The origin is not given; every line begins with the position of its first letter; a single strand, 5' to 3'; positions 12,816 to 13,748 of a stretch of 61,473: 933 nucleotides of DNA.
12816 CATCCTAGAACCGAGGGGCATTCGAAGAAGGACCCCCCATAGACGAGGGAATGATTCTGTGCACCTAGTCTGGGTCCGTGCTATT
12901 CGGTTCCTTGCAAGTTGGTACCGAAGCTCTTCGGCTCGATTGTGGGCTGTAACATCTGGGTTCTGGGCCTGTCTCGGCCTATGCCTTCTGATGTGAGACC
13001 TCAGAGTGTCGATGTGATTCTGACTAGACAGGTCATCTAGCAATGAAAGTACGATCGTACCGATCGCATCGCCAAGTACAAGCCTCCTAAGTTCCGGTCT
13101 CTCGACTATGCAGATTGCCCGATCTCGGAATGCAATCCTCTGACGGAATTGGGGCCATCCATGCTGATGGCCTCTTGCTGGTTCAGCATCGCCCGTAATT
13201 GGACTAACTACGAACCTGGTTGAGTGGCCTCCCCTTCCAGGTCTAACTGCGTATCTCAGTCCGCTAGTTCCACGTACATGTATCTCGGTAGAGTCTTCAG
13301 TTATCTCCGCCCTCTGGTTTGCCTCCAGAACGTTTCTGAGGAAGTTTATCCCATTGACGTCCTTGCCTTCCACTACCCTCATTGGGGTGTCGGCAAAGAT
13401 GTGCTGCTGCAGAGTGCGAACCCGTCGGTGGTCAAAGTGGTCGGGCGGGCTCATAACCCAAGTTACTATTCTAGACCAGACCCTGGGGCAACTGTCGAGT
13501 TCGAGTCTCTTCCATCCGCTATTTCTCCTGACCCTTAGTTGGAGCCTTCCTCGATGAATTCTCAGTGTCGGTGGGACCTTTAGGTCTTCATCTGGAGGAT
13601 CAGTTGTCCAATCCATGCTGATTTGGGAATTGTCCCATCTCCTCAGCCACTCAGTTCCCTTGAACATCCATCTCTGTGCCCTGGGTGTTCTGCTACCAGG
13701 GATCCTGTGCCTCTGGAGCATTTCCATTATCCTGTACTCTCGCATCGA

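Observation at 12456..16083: Two translationally coupled, paralogous large proteins of unknown function, each with an N-terminal Zn ribbon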

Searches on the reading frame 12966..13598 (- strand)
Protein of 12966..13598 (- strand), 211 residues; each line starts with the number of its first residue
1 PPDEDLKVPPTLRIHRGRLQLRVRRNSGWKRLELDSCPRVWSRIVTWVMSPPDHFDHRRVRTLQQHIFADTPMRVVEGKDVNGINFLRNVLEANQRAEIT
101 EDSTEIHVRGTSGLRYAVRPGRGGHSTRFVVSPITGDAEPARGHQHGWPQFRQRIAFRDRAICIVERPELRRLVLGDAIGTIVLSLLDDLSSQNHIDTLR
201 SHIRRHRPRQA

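Call 46: search_solved_structures(query=A4, max_evalue=10)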
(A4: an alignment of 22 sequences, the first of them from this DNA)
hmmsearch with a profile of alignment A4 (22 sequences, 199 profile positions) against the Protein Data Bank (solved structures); distinct sequences matched with E-value up to 10: 5.
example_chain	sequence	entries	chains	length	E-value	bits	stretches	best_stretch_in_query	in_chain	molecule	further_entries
9isq_A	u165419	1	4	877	0.11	15.3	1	172-194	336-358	Protein acetyltransferase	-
9it0_A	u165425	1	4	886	0.12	15.3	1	172-194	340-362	Protein acetyltransferase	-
4d8m_A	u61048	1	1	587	0.59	13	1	77-131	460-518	Pesticidal crystal protein cry5Ba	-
2j8p_A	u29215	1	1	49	0.67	12.8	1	49-94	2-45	CLEAVAGE STIMULATION FACTOR 64 KDA SUBUNIT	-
8hhe_A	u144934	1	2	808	0.92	12.3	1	77-131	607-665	Crystaline entomocidal protoxin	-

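Call 54: search_protein_representatives(alignment_id=A4)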
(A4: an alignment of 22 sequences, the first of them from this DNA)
Query: 22 sequences, 199 profile positions. Proteins with E-value up to 0.001 (for the whole library): 233; up to 1e-10: 125; up to 1e-30: 50. The best 150 are listed.
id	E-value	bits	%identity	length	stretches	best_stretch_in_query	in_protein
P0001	1.5e-74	266.3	-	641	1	4-198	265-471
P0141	1.9e-68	246.3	-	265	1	2-187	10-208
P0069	2.1e-67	243.0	-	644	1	4-197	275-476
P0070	2.6e-67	242.6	-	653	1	7-196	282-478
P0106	7.5e-67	241.2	-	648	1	3-197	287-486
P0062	2.6e-66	239.4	-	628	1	3-198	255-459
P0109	7.9e-66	237.8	-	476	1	2-197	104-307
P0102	1.5e-64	233.7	-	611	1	4-194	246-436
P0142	2.3e-63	229.8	-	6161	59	101-129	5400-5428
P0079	1.7e-62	226.9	-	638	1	4-196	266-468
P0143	1.0e-60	221.2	-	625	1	4-197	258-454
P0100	1.5e-60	220.6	-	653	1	4-196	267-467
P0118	4.4e-60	219.1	-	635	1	3-198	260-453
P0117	8.6e-60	218.1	-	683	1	6-197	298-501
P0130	2.4e-59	216.7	-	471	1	2-198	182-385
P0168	2.5e-37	144.8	-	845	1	11-193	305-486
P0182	1.1e-28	116.6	-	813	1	8-197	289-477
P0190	2.9e-27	112.0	-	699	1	6-193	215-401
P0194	1.3e-25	106.6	-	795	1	6-193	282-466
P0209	2.1e-17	79.8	-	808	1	15-194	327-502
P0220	9.3e-15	71.1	-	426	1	81-196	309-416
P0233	1.8e-12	63.7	-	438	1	77-193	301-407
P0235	2.3e-12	63.3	-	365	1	81-196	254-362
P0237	2.8e-12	63.0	-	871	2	71-191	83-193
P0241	9.4e-12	61.3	-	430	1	52-195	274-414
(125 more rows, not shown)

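Call 57: search_protein_families(library=pfam, alignment_id=A5, max_evalue=1)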
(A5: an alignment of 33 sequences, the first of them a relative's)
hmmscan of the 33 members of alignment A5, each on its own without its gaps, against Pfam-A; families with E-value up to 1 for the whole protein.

A. member 1, P0220 (426 aa): 0 families

B. families by the number of members that match (of 33 scanned): 12 families
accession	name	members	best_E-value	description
PF02037.33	SAP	1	1.1e-10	SAP domain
PF14206.11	Cys_rich_CPCC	1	0.024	Cysteine-rich CPCC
PF09280.16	XPC-binding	1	0.04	XPC-binding domain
PF17980.7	ADD_DNMT3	1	0.043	DNMT3, cysteine rich ADD domain, GATA1-like zinc finger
PF06657.18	Cep57_MT_bd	1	0.067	Centrosome microtubule-binding domain of Cep57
PF24921.1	RING_XB3-XBAT31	1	0.073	E3 ubiquitin-protein ligase XB3/XBAT31 RING finger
PF08801.17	Nucleoporin_N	1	0.19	Nup133 N terminal like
PF03691.19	UPF0167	1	0.3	Uncharacterised protein family (UPF0167)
PF22747.2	Zn_ribbon_DUF2089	1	0.3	DUF2089 zinc ribbon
PF01660.22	Vmethyltransf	1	0.32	Viral methyltransferase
PF14907.12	NTP_transf_5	1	0.33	Uncharacterised nucleotidyltransferase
PF07716.20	bZIP_2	1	0.35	Basic region leucine zipper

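Call 58: list_cluster_members(proteins=[P0220, P0233, P0235, P0241, P0168, P0182, P0194, P0209, P0237, P0190])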
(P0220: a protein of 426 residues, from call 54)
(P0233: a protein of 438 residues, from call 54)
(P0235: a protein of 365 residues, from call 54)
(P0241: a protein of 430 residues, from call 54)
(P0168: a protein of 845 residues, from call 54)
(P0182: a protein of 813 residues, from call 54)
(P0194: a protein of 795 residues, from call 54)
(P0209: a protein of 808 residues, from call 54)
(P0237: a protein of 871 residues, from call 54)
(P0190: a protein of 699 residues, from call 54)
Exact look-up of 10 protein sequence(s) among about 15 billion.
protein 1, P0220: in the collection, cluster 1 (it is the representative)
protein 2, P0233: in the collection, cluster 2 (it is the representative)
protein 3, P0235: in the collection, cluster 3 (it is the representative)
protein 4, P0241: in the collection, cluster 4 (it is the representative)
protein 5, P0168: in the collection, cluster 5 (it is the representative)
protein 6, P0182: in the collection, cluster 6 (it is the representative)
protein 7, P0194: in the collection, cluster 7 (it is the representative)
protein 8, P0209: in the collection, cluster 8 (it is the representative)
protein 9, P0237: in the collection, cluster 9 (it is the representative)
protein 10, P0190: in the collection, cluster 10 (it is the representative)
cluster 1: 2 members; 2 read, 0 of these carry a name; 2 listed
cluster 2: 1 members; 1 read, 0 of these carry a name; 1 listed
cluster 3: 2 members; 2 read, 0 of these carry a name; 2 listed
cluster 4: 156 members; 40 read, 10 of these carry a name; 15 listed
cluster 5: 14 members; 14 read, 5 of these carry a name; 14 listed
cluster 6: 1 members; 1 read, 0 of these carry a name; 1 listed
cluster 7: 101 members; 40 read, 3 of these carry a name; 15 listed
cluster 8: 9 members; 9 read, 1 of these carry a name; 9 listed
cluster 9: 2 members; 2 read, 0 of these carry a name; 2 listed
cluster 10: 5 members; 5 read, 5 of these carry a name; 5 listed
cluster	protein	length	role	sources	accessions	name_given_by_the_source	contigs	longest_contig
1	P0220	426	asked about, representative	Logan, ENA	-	-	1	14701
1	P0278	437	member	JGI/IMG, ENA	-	-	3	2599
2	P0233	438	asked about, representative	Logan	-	-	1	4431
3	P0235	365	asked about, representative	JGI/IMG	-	-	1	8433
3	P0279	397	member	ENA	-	-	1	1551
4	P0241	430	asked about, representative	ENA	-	-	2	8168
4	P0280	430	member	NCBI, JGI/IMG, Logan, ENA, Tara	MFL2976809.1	MAG: hypothetical protein ACJZ49_04600 [Candidatus Thalassarchaeaceae archaeon] | strand:- start:893 stop:2185 length:1293 start_codon:yes stop_codon:yes gene_type:complete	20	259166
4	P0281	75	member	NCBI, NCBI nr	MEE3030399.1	MAG: hypothetical protein VX331_04235, partial [Candidatus Thermoplasmatota archaeon] | hypothetical protein [Candidatus Thermoplasmatota archaeon]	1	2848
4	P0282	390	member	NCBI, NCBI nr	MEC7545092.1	MAG: hypothetical protein VYE51_06465, partial [Candidatus Thermoplasmatota archaeon] | hypothetical protein [Candidatus Thermoplasmatota archaeon]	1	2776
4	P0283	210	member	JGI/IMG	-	hypothetical protein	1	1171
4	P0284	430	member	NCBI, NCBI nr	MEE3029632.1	MAG: hypothetical protein VX331_00265 [Candidatus Thermoplasmatota archaeon] | hypothetical protein [Candidatus Thermoplasmatota archaeon]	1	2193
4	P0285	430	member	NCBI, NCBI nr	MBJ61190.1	MAG: hypothetical protein CMB54_04655 [Euryarchaeota archaeon] | hypothetical protein [Euryarchaeota archaeon]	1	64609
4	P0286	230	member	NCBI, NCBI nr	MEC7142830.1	MAG: hypothetical protein VXW30_04525, partial [Candidatus Thermoplasmatota archaeon] | hypothetical protein [Candidatus Thermoplasmatota archaeon]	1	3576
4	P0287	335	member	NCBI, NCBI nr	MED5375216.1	MAG: hypothetical protein VX892_01775, partial [Candidatus Thermoplasmatota archaeon] | hypothetical protein [Candidatus Thermoplasmatota archaeon]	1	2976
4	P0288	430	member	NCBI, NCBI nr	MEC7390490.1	MAG: hypothetical protein VX655_00215 [Candidatus Thermoplasmatota archaeon] | hypothetical protein [Candidatus Thermoplasmatota archaeon]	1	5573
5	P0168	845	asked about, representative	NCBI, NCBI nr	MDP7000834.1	MAG: hypothetical protein QGH90_02930 [Candidatus Poseidoniaceae archaeon] | hypothetical protein [Candidatus Poseidoniaceae archaeon]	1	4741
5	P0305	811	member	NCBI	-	-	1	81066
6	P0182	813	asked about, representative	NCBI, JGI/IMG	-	-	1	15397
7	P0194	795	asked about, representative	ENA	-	-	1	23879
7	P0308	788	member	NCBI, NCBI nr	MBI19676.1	MAG: hypothetical protein CMB73_03780 [Euryarchaeota archaeon] | hypothetical protein [Euryarchaeota archaeon]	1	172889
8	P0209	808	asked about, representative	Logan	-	-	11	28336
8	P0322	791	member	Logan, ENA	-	-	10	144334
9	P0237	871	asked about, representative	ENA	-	-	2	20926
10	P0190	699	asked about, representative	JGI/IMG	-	hypothetical protein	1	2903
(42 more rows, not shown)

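Call 60: find_encoding_contigs(protein=P0280, flank=8000, max_places=3)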
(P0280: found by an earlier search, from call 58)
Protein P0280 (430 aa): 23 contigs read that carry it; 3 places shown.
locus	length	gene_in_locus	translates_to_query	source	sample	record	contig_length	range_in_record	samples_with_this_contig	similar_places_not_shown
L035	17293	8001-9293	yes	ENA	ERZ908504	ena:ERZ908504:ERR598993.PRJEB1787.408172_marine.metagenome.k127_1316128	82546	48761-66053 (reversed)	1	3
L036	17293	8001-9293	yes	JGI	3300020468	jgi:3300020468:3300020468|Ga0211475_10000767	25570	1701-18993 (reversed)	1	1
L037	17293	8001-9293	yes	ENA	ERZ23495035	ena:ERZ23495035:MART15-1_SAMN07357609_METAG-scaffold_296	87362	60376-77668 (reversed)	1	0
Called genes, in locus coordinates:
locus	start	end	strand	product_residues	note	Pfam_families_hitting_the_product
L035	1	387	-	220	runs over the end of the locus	PF12822:ECF_trnsprt (weak)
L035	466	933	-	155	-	PF14478:DUF4430 (weak)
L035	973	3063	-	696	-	PF02934:GatB_N, PF02637:GatB_Yqey (weak)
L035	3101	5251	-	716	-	PF17207:MCM_OB, PF00493:MCM, PF07726:AAA_3 (weak), PF07728:AAA_5 (weak), PF01078:Mg_chelatase (weak), PF17855:MCM_lid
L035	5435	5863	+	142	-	PF03479:PCC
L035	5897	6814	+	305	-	PF01784:DUF34_NIF3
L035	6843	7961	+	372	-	PF00586:AIRS, PF02769:AIRS_C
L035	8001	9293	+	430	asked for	-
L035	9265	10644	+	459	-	PF02005:TRM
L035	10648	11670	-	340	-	PF04055:Radical_SAM, PF13353:Fer4_12 (weak), PF06463:Mob_synth_C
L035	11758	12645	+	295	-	-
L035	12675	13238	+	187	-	PF01521:Fe-S_biosyn, PF01106:NifU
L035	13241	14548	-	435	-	PF00070:Pyr_redox (faint), PF01266:DAO (weak), PF07992:Pyr_redox_2 (weak), PF13450:NAD_binding_8, PF01593:Amino_oxidase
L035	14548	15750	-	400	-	PF03109:ABC1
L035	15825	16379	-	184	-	-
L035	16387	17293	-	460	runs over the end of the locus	PF01978:TrmB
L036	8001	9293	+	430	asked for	-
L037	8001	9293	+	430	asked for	-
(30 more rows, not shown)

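Call 61: find_encoding_contigs(protein=P0308, flank=8000, max_places=2)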
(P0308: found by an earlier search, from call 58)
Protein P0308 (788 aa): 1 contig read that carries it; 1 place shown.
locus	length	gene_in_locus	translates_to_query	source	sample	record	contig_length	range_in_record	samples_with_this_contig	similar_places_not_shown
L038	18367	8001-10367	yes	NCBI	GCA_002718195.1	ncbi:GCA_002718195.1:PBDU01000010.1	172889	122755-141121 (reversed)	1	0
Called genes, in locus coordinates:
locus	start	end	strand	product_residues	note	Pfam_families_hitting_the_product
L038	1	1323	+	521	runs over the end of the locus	PF00890:FAD_binding_2 (faint), PF01266:DAO (faint), PF01494:FAD_binding_3 (faint), PF01593:Amino_oxidase, PF03486:HI0933_like (faint), PF07992:Pyr_redox_2 (faint), PF13450:NAD_binding_8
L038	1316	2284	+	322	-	-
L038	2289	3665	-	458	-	PF01370:Epimerase, PF13460:NAD_binding_10 (weak), PF08338:DUF1731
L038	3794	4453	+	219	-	-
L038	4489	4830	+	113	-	PF01981:PTH2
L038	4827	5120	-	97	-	-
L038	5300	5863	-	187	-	-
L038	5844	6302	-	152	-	PF14108:ABA4-like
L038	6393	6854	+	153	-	PF01981:PTH2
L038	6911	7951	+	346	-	PF00155:Aminotran_1_2, PF00202:Aminotran_3 (faint), PF01212:Beta_elim_lyase, PF01041:DegT_DnrJ_EryC1 (faint), PF01053:Cys_Met_Meta_PP (weak)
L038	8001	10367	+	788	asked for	-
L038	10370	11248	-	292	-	-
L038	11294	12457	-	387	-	-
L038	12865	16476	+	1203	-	PF12705:PDDEXK_1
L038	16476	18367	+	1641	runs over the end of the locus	PF13245:AAA_19 (faint), PF00580:UvrD-helicase, PF13361:UvrD_C, PF13538:UvrD_C_2 (faint)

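Call 63: find_encoding_contigs(protein=P0322, flank=10000, max_places=1)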
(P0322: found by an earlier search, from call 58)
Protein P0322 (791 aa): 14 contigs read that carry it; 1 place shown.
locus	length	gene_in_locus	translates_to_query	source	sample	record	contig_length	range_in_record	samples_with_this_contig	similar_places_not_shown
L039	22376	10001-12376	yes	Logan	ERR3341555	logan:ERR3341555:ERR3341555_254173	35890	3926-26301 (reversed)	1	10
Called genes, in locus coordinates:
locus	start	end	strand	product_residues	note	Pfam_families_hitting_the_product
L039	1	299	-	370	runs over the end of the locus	PF00586:AIRS, PF02769:AIRS_C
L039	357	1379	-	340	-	PF00756:Esterase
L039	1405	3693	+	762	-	PF17207:MCM_OB, PF00493:MCM, PF01078:Mg_chelatase (faint), PF07726:AAA_3 (weak), PF17855:MCM_lid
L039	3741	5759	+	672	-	PF02934:GatB_N, PF02938:GAD (weak), PF02637:GatB_Yqey (weak)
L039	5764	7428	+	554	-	PF13360:PQQ_2 (weak)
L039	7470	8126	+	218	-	PF20221:DUF6580 (weak)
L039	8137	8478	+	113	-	PF01981:PTH2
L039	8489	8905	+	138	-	PF01981:PTH2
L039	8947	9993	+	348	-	PF00155:Aminotran_1_2 (weak), PF01212:Beta_elim_lyase, PF01053:Cys_Met_Meta_PP (weak)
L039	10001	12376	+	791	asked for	-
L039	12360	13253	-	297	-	-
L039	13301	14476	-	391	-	-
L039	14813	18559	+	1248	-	PF12705:PDDEXK_1 (weak)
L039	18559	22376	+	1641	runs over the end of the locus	PF13245:AAA_19 (faint), PF00580:UvrD-helicase, PF13361:UvrD_C, PF13538:UvrD_C_2 (faint), PF12705:PDDEXK_1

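Call 64: find_encoding_contigs(protein=P0305, flank=10000, max_places=1)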
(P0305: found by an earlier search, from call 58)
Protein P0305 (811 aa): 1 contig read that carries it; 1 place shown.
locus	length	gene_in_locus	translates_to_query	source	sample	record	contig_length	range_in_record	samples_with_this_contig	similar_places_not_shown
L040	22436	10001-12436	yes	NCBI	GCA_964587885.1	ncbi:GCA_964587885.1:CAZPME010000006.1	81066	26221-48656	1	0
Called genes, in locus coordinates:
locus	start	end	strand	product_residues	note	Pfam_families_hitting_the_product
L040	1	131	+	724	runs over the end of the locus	PF17207:MCM_OB, PF00493:MCM, PF07726:AAA_3 (weak), PF01078:Mg_chelatase (weak), PF17855:MCM_lid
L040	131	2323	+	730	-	PF02934:GatB_N, PF02637:GatB_Yqey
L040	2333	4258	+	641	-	PF13360:PQQ_2 (weak)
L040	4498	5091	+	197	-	PF20221:DUF6580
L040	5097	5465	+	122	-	PF01981:PTH2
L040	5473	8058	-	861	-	PF13433:Peripla_BP_5 (faint), PF13458:Peripla_BP_6, PF01094:ANF_receptor, PF13458:Peripla_BP_6, PF01094:ANF_receptor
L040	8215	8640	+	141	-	PF01981:PTH2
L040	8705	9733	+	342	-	PF00155:Aminotran_1_2, PF01212:Beta_elim_lyase, PF00202:Aminotran_3 (faint), PF01053:Cys_Met_Meta_PP (weak), PF00266:Aminotran_5 (weak)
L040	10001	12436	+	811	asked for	-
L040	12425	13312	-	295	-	-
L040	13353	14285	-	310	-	-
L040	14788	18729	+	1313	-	PF12705:PDDEXK_1 (weak)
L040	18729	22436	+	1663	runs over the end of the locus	PF13245:AAA_19 (faint), PF00580:UvrD-helicase, PF13361:UvrD_C, PF13538:UvrD_C_2 (faint), PF12705:PDDEXK_1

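Call 65: search_protein_families(library=pfam, proteins=[L039:12363-13253:-, L039:13304-14476:-, L040:12428-13312:-, L040:13356-14285:-, L039:10001-12373:+, L035:8001-9290:+], max_evalue=0.1)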
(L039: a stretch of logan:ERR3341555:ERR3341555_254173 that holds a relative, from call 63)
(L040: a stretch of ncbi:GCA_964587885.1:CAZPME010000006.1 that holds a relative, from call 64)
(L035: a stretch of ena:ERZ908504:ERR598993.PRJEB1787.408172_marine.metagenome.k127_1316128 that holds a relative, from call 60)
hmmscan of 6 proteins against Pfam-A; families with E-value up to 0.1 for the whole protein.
L039:12363-13253:- (297 aa): 0 families

L039:13304-14476:- (391 aa): 0 families

L040:12428-13312:- (295 aa): 0 families

L040:13356-14285:- (310 aa): 0 families

L039:10001-12373:+ (791 aa): 0 families

L035:8001-9290:+ (430 aa): 0 families

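Call 105: search_protein_families(library=phrogs, proteins=[L035:8001-9290:+], max_evalue=0.01)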
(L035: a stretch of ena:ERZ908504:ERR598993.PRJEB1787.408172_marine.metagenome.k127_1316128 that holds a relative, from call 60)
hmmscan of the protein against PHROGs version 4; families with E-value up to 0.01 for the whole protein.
L035:8001-9290:+ (430 aa): 0 families
